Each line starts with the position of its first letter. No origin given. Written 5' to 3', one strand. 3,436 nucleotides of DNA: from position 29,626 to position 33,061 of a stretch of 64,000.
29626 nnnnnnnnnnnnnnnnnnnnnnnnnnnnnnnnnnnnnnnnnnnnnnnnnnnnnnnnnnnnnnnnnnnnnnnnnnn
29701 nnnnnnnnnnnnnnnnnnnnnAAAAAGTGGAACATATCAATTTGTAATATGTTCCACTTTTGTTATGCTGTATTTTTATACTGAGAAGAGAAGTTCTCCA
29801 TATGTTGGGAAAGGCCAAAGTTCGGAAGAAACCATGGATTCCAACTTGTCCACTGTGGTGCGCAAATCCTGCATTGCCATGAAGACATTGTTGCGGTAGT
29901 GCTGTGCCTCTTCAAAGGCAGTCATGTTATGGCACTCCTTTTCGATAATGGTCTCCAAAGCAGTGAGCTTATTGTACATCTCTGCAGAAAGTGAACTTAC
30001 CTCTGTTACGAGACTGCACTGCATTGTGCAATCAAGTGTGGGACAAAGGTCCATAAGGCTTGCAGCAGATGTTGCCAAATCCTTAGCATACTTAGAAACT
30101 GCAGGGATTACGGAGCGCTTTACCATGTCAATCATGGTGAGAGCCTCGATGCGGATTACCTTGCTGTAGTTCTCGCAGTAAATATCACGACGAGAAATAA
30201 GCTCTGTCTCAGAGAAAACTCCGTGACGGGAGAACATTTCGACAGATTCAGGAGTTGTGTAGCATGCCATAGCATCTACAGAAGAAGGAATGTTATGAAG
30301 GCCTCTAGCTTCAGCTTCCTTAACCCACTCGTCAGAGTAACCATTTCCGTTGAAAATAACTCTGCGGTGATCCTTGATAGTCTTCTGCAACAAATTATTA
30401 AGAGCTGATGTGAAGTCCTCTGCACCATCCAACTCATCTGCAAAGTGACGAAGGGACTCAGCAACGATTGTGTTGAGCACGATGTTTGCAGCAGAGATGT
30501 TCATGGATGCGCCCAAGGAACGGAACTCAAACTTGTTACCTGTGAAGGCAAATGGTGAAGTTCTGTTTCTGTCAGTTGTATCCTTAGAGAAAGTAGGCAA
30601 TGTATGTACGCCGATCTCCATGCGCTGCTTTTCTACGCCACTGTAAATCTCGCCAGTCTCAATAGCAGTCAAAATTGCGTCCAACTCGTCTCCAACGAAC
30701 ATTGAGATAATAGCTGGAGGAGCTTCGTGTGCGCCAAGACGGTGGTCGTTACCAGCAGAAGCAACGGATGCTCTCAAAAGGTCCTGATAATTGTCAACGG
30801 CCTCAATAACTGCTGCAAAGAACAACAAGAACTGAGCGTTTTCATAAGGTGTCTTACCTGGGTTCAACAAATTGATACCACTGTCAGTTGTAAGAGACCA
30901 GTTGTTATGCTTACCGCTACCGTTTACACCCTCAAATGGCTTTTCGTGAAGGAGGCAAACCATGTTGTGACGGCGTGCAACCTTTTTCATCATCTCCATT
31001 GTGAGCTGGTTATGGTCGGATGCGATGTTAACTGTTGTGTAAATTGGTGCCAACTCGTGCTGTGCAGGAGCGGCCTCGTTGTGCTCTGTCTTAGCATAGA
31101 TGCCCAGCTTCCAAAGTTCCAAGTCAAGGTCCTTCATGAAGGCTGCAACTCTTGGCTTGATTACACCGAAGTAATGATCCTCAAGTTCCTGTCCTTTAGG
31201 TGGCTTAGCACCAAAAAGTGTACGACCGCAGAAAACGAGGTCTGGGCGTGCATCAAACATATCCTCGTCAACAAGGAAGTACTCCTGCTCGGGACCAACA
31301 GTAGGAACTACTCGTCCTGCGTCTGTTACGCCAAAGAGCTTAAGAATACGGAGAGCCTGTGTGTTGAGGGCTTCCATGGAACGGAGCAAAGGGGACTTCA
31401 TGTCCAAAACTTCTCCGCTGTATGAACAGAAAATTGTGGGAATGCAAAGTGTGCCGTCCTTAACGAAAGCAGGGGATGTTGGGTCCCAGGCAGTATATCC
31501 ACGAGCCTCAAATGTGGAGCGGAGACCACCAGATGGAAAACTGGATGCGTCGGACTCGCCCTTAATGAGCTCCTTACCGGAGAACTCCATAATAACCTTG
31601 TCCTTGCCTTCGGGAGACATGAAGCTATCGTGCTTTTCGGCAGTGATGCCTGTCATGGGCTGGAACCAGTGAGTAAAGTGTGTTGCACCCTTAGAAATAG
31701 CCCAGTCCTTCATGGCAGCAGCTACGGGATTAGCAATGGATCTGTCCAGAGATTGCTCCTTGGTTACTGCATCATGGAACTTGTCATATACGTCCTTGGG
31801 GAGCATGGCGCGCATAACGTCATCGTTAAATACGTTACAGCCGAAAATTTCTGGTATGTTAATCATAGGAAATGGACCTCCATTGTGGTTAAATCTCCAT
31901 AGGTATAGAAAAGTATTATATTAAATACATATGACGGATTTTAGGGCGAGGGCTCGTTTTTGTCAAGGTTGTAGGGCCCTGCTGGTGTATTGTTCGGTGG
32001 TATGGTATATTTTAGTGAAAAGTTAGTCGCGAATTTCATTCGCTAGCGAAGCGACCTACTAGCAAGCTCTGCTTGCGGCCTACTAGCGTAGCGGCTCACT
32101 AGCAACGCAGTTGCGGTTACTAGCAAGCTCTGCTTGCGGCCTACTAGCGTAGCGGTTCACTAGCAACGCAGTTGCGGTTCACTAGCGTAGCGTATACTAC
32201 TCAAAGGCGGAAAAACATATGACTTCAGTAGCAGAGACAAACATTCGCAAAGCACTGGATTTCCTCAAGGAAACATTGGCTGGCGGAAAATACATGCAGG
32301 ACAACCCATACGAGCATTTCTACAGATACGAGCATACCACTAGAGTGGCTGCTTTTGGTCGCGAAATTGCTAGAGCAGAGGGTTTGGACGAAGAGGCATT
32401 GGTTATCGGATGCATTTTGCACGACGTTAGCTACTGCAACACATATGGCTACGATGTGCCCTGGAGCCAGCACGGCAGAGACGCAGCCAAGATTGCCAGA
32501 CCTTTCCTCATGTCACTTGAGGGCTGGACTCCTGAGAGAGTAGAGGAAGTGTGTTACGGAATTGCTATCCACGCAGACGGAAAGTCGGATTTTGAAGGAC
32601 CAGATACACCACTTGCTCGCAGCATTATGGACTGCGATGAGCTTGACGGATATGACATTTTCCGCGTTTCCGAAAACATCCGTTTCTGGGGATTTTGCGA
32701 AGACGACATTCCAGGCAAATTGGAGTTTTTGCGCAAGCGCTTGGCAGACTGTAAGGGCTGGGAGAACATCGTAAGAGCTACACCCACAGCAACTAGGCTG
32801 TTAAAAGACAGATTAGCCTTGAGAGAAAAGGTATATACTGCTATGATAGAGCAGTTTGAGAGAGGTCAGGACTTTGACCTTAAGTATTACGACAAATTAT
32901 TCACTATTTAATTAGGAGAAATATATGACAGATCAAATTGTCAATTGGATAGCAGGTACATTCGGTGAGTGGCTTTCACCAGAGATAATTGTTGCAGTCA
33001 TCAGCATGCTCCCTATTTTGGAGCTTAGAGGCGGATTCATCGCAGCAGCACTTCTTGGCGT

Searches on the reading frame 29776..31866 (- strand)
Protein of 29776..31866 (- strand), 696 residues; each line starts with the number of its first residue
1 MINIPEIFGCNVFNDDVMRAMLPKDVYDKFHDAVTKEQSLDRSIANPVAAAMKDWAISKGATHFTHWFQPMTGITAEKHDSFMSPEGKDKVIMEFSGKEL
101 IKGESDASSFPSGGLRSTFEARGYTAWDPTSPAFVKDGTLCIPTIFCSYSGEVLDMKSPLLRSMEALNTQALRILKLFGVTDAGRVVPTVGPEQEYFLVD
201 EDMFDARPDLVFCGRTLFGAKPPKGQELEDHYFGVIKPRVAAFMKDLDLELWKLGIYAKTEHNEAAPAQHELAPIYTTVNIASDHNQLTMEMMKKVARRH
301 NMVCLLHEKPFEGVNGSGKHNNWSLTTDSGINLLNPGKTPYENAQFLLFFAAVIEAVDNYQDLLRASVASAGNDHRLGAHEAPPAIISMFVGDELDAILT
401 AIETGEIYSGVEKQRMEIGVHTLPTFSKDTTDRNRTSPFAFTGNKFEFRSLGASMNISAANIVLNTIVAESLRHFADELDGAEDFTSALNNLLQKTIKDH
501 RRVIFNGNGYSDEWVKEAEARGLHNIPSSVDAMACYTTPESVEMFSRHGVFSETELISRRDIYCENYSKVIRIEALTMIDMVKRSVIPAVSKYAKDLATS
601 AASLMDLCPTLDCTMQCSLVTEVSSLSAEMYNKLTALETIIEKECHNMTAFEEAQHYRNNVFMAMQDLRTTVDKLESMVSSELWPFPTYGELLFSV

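Call 5: search_protein_families(library=pfam, proteins=[window:29776-31866:-], max_evalue=0.01)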
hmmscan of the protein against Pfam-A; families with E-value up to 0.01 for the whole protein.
window:29776-31866:- (696 aa): 3 families
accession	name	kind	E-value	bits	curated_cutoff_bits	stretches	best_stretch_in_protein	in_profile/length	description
PF12437.13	GSIII_N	-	1.3e-80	269.2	25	1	6-163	3-160/160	Glutamine synthetase type III N terminal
PF18318.6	Gln-synt_C-ter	-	2.6e-43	147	22.7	1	488-603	1-116/118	Glutamine synthetase C-terminal domain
PF00120.29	Gln-synt_C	-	7.7e-21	74.9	24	1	187-370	21-201/344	Glutamine synthetase, catalytic domain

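Call 6: search_protein_families(library=ncbifam, proteins=[window:29776-31866:-], max_evalue=0.01)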
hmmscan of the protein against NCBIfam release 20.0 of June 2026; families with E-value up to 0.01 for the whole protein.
window:29776-31866:- (696 aa): 4 families
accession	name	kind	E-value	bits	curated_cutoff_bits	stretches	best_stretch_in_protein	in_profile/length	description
TIGR00653.1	GlnA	equivalog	7.8e-13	47.9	429.15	1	189-357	122-300/462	type I glutamate--ammonia ligase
TIGR03105.1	gln_synth_III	equivalog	2.8e-08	32.7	469.6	1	243-335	159-251/435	type III glutamate--ammonia ligase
NF007006.0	PRK09469.1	equivalog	2.9e-07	29.4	845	1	250-363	199-312/469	glutamate--ammonia ligase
NF045547.1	GGputSyn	equivalog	0.00015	20.6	650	1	254-364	178-287/438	gamma-glutamylputrescine synthetase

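Call 70: find_encoding_contigs(protein=window:29776-31866:-, flank=9000, max_places=10)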
Protein window:29776-31866:- (696 aa): 8 contigs read that carry it; 6 places shown.
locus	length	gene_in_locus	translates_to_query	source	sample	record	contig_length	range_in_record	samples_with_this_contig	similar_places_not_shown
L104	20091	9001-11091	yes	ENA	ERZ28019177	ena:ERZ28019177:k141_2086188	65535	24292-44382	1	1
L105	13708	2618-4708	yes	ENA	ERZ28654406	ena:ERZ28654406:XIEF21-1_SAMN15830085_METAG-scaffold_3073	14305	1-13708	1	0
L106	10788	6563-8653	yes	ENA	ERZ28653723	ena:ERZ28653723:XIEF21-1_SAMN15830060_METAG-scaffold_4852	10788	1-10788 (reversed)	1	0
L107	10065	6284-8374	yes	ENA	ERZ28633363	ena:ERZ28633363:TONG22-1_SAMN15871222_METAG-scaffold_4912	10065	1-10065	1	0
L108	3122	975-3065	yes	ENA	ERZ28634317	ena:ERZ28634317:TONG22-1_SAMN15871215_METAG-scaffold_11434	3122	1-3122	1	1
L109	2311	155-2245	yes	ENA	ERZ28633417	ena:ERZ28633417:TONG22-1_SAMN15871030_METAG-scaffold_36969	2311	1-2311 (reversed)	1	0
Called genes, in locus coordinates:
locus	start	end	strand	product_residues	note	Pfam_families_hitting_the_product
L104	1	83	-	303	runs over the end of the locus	-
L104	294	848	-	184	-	PF13207:AAA_17, PF13238:AAA_18 (faint)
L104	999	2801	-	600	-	PF16822:ALGX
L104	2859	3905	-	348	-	PF00672:HAMP, PF00512:HisKA, PF02518:HATPase_c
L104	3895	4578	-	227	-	PF00072:Response_reg, PF00486:Trans_reg_C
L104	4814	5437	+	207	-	PF13189:Cytidylate_kin2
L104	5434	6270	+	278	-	PF01678:DAP_epimerase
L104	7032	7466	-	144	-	PF02502:LacAB_rpiB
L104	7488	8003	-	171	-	PF06695:Sm_multidrug_ex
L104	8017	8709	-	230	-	PF01966:HD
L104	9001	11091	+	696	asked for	PF12437:GSIII_N, PF00120:Gln-synt_C, PF18318:Gln-synt_C-ter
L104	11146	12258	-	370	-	PF02687:FtsX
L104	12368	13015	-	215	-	PF02463:SMC_N (faint), PF00005:ABC_tran, PF13304:AAA_21 (faint)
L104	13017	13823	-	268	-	-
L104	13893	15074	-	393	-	-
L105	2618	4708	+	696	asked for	PF12437:GSIII_N, PF00120:Gln-synt_C, PF18318:Gln-synt_C-ter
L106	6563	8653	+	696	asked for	PF12437:GSIII_N, PF00120:Gln-synt_C, PF18318:Gln-synt_C-ter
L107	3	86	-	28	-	?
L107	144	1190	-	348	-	PF00672:HAMP, PF00512:HisKA, PF02518:HATPase_c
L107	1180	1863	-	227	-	PF00072:Response_reg, PF00486:Trans_reg_C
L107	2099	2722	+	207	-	PF13189:Cytidylate_kin2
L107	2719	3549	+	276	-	PF01678:DAP_epimerase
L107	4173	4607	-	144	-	PF02502:LacAB_rpiB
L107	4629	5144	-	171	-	PF06695:Sm_multidrug_ex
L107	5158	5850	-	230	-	PF01966:HD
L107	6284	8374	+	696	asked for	PF12437:GSIII_N, PF00120:Gln-synt_C, PF18318:Gln-synt_C-ter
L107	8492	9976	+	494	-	PF08903:DUF1846, PF20921:DUF1846_C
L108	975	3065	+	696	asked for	PF12437:GSIII_N, PF00120:Gln-synt_C, PF18318:Gln-synt_C-ter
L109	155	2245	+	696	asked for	PF12437:GSIII_N, PF00120:Gln-synt_C, PF18318:Gln-synt_C-ter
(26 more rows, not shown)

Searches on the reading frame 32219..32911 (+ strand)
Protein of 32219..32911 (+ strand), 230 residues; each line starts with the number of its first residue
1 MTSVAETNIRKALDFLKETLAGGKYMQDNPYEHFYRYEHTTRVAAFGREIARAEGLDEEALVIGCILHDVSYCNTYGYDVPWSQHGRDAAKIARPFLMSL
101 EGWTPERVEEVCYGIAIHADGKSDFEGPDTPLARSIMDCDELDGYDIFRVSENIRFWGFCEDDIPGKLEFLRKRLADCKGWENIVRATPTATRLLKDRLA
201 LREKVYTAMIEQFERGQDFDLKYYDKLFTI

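Call 5: search_protein_families(library=pfam, proteins=[window:32219-32911:+], max_evalue=0.01)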
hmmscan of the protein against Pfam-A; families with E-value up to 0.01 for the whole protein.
window:32219-32911:+ (230 aa): 1 family
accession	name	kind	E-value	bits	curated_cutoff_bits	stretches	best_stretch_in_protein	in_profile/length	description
PF01966.28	HD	-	1.4e-12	48.4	22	1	36-143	1-114/116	HD domain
